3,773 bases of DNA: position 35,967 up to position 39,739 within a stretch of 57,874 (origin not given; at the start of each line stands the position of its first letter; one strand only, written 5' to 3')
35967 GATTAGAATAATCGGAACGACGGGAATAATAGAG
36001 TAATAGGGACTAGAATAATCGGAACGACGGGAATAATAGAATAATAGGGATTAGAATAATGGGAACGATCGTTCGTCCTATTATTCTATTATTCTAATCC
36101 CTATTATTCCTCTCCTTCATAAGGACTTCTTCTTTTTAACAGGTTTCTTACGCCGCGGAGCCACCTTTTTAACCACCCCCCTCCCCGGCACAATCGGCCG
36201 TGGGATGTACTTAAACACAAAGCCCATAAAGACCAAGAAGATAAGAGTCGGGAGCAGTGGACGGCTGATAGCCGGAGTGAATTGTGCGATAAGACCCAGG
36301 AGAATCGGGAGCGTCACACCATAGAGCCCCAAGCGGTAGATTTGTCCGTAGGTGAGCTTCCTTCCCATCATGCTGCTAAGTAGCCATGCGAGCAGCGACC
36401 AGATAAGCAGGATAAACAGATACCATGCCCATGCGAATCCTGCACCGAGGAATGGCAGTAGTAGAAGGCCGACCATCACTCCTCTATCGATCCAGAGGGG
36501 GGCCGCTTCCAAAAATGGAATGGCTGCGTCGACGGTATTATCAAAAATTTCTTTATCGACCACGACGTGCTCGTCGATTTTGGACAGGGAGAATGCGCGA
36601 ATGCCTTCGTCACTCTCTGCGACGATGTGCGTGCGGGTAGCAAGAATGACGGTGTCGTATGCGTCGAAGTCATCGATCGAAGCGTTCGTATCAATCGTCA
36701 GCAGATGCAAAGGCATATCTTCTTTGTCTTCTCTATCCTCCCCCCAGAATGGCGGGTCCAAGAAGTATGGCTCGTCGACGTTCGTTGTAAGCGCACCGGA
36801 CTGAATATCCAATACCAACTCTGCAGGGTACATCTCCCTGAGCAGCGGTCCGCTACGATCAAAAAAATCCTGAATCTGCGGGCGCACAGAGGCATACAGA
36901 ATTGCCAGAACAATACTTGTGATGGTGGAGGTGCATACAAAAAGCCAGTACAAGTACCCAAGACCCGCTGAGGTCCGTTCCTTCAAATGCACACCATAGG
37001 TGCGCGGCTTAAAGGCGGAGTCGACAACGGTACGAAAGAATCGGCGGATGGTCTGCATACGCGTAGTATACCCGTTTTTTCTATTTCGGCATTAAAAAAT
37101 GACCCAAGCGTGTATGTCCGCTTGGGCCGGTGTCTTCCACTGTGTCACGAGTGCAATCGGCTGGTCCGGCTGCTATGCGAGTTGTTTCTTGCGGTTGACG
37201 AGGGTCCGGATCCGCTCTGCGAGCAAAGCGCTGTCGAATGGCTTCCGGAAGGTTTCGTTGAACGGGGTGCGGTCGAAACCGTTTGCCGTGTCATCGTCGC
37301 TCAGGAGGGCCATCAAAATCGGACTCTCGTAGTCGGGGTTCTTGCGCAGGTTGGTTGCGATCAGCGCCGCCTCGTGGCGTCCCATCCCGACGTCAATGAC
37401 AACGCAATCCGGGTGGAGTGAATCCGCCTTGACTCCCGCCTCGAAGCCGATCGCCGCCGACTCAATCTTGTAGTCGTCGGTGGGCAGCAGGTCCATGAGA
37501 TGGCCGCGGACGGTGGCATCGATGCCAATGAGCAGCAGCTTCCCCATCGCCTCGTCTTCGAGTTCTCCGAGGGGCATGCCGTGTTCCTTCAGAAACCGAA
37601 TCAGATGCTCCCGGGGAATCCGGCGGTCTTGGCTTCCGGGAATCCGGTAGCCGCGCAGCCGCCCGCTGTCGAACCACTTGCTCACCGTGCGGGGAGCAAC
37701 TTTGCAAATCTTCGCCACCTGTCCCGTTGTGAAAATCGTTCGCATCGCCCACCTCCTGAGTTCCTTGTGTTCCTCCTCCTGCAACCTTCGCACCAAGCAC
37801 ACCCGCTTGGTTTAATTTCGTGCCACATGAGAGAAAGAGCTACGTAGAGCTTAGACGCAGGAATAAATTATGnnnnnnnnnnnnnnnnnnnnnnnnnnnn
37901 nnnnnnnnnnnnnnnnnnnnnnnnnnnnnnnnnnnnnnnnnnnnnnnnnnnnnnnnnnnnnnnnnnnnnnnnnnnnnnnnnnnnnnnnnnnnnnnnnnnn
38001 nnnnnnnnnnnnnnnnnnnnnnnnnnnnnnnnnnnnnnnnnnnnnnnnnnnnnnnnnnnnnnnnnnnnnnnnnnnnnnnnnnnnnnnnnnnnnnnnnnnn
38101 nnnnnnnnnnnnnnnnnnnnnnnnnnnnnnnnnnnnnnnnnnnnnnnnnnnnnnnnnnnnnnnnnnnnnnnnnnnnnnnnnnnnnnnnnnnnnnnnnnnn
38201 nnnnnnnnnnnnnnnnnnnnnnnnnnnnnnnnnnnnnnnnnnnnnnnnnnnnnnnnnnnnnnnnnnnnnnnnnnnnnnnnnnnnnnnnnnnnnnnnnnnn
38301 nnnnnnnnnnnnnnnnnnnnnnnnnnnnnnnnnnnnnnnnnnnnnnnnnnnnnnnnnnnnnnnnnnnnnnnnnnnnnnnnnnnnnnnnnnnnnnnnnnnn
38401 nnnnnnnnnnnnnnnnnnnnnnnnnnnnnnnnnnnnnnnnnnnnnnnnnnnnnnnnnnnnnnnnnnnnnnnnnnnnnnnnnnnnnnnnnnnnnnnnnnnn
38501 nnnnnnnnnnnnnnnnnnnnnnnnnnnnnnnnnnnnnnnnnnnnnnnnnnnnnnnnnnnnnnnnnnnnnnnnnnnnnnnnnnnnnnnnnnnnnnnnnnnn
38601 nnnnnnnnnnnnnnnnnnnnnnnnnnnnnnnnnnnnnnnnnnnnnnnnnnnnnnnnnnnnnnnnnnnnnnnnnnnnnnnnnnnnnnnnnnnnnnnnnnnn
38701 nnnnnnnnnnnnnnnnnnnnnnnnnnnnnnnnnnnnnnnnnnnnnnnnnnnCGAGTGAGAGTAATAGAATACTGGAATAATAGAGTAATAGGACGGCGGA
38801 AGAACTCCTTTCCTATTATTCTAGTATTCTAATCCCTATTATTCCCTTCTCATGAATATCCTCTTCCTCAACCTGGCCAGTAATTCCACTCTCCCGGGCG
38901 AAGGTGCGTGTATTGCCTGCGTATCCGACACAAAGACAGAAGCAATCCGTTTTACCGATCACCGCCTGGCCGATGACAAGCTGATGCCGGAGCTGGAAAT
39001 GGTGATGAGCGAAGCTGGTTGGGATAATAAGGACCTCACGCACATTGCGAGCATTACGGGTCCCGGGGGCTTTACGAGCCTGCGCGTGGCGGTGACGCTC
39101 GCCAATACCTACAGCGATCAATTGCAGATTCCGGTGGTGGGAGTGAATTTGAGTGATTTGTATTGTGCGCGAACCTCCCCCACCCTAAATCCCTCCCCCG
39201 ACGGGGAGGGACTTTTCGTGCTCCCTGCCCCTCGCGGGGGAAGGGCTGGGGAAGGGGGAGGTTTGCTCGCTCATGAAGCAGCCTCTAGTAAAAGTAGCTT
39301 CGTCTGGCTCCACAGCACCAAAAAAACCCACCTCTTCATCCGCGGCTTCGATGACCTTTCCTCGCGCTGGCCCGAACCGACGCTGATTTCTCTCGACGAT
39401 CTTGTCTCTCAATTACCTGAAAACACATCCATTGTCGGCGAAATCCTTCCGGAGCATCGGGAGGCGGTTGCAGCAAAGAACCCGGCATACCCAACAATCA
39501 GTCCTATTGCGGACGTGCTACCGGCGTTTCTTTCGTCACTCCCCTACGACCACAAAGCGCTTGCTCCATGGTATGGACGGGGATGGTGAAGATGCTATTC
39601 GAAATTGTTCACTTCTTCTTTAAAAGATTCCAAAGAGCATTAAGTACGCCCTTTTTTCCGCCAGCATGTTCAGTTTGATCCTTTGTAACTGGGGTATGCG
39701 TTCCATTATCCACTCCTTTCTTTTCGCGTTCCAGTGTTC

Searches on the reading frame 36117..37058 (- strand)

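Call 33: search_protein_families(library=pfam, proteins=[window:36117-37058:-], max_evalue=0.001)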
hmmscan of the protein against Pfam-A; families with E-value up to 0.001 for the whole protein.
window:36117-37058:- (313 aa): 1 family
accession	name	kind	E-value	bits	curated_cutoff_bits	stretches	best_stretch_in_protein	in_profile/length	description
PF06691.16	DUF1189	-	1.1e-16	61.5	28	1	9-280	2-239/244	Protein of unknown function (DUF1189)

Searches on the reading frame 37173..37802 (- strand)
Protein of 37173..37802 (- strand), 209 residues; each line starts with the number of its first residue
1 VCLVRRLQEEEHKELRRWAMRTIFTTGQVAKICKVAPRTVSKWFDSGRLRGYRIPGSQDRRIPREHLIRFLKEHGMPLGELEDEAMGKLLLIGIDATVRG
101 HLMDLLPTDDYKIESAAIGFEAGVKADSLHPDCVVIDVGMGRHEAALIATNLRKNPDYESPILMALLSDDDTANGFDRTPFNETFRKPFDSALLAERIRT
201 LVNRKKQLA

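Call 34: search_protein_families(library=pfam, proteins=[window:37173-37802:-], max_evalue=0.001)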
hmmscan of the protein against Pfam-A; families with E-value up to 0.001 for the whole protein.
window:37173-37802:- (209 aa): 2 families
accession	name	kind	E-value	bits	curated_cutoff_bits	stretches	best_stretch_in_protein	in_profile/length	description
PF12728.13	HTH_17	-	2.7e-10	40.8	27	1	24-74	2-50/51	Helix-turn-helix domain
PF00072.30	Response_reg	-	4.5e-06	27.2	30.2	1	95-199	7-111/111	Response regulator receiver domain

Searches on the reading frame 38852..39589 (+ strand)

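Call 34: search_protein_families(library=pfam, proteins=[window:38852-39589:+], max_evalue=0.001)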
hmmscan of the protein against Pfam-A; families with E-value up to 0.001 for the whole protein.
window:38852-39589:+ (245 aa): 1 family
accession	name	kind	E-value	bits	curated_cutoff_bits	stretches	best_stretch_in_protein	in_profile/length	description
PF00814.31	TsaD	-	3.5e-13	50.3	24.8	1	42-100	31-89/264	tRNA N6-adenosine threonylcarbamoyltransferase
